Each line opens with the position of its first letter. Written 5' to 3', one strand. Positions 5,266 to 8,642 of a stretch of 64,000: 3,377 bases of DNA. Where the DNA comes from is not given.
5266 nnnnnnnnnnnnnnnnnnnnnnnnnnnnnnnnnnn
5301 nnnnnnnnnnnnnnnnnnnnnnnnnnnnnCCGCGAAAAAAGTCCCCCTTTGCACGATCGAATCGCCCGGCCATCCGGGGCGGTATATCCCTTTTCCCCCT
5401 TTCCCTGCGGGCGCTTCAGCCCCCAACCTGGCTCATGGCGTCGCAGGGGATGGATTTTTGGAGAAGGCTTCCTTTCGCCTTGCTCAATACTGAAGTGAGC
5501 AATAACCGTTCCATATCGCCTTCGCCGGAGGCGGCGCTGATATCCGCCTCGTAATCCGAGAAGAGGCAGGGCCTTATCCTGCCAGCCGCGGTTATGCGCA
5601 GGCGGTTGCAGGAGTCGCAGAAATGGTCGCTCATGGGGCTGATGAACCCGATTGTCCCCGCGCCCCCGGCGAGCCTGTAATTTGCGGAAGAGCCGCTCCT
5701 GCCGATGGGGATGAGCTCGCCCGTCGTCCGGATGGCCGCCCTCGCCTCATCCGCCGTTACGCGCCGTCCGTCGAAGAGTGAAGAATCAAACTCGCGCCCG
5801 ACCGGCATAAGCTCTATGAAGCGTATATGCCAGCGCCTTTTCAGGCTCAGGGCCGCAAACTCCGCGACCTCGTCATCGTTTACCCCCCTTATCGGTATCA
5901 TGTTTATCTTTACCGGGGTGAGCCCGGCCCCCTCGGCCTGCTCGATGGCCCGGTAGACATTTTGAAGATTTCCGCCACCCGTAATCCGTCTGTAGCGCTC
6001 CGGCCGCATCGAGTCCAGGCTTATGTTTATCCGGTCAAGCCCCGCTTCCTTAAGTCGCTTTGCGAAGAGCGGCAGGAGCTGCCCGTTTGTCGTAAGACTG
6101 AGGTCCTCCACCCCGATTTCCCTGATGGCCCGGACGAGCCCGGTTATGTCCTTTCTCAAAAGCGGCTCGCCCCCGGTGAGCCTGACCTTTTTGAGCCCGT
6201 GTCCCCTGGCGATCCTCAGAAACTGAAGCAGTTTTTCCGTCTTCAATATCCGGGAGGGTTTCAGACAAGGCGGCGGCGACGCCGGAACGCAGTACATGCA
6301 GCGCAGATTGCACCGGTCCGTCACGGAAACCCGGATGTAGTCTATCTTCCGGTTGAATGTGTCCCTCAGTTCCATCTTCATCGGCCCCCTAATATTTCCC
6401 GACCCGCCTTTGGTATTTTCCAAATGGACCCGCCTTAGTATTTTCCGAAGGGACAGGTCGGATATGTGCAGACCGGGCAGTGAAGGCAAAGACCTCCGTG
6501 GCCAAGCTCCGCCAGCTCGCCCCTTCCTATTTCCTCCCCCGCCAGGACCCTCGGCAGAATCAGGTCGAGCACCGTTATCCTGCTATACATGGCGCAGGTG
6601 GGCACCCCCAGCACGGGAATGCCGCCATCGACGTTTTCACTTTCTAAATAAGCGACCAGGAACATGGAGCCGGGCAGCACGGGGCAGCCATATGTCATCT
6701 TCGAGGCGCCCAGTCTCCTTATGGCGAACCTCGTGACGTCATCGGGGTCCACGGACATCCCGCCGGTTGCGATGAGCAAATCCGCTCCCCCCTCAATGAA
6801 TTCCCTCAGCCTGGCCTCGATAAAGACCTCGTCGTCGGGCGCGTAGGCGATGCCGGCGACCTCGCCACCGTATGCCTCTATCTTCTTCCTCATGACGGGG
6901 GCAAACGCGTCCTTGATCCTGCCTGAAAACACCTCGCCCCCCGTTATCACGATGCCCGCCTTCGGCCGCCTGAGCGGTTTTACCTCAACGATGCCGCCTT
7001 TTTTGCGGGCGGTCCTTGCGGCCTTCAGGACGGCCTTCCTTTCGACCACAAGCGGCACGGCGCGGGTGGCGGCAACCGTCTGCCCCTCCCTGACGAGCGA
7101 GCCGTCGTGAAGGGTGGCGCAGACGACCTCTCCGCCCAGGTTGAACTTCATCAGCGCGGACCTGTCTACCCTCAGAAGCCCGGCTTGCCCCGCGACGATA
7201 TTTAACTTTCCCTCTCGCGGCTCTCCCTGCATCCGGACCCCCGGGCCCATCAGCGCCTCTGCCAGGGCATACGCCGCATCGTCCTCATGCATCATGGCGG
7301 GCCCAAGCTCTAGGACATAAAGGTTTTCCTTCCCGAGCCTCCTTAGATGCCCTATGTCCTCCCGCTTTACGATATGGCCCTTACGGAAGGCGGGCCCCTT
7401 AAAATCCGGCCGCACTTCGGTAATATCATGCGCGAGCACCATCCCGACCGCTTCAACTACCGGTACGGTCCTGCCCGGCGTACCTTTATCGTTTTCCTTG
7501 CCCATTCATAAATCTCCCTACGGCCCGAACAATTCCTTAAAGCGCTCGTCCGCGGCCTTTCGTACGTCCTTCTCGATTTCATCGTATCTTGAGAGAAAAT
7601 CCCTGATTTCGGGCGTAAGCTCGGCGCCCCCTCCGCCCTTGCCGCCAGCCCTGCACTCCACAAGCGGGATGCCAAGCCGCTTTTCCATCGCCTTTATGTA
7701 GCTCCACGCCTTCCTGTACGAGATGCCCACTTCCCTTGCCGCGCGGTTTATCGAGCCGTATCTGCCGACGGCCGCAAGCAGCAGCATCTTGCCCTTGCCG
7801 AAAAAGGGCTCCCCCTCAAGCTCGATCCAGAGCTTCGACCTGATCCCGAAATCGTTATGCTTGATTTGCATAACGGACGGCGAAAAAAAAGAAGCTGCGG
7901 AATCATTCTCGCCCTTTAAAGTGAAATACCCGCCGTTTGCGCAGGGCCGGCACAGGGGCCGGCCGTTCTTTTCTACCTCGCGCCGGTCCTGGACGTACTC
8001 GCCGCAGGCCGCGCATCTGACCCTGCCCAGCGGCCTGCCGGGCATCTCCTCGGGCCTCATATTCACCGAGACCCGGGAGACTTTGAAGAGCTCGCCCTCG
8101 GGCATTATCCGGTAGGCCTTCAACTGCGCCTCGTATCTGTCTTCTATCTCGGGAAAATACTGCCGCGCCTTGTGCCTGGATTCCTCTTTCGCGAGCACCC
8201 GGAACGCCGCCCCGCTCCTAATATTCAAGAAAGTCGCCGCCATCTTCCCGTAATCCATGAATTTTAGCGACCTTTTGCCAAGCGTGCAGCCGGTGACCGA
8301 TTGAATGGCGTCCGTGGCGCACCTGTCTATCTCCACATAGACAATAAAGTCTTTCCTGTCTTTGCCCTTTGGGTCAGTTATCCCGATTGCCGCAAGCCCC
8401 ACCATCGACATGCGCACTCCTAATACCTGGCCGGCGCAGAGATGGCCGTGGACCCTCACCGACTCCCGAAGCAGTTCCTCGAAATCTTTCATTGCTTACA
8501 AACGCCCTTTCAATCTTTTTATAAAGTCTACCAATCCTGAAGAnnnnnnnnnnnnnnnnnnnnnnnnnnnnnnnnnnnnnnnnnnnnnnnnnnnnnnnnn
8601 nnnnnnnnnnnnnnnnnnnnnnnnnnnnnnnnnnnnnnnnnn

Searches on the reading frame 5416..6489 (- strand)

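Call 25: search_protein_families(library=pfam, proteins=[window:5416-6489:-], max_evalue=0.0001)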
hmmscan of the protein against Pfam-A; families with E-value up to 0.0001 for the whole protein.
window:5416-6489:- (357 aa): 3 families
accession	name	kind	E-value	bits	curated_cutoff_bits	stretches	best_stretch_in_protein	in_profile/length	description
PF04055.27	Radical_SAM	-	4.1e-35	121.8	29.5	1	54-213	1-164/166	Radical SAM superfamily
PF06463.18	Mob_synth_C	-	2e-26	92.9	37.4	1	221-327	2-108/128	Molybdenum Cofactor Synthesis C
PF13353.11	Fer4_12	-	4.9e-05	24.1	22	1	58-160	13-115/137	4Fe-4S single cluster domain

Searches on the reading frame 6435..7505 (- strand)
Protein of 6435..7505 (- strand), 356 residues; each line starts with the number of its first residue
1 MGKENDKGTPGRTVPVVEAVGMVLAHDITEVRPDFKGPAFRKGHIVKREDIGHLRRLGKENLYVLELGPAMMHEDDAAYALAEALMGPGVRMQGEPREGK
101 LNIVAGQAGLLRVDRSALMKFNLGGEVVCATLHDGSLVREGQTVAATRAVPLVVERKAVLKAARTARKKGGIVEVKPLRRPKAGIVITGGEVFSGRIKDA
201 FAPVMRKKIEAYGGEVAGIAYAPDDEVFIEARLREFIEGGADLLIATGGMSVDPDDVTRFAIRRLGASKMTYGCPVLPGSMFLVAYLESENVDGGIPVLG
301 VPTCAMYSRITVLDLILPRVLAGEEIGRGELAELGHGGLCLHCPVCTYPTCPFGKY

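Call 25: search_protein_families(library=pfam, proteins=[window:6435-7505:-], max_evalue=0.0001)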
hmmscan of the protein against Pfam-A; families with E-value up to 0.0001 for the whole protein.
window:6435-7505:- (356 aa): 1 family
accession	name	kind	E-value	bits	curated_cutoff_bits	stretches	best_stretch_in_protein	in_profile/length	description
PF00994.29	MoCF_biosynth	-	2.9e-19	69.6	26.6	1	184-319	1-141/144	Probable molybdopterin binding domain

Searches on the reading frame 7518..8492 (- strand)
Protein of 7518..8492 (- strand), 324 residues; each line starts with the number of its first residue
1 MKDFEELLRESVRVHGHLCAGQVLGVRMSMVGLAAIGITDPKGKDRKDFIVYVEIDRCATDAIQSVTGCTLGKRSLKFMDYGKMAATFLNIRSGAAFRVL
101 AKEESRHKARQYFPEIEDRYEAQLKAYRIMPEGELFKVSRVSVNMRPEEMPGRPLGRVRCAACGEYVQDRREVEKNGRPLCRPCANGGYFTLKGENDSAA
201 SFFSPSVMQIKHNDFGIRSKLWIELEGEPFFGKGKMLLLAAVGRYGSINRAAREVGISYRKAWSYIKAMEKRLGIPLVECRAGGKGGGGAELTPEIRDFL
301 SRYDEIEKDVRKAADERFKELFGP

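Call 25: search_protein_families(library=pfam, proteins=[window:7518-8492:-], max_evalue=0.0001)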
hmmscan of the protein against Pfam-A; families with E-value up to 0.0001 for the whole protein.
window:7518-8492:- (324 aa): 3 families
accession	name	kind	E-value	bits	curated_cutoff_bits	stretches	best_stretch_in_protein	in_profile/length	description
PF02663.19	FmdE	-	8.1e-34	117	22.9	1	14-137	1-133/133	FmdE, Molybdenum formylmethanofuran dehydrogenase operon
PF00126.33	HTH_1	-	8.5e-11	42.1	26.6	1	237-295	5-58/60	Bacterial regulatory helix-turn-helix protein, lysR family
PF01258.23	zf-dskA_traR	-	3.2e-05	24.3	24.9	1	154-186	2-32/36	Prokaryotic dksA/traR C4-type zinc finger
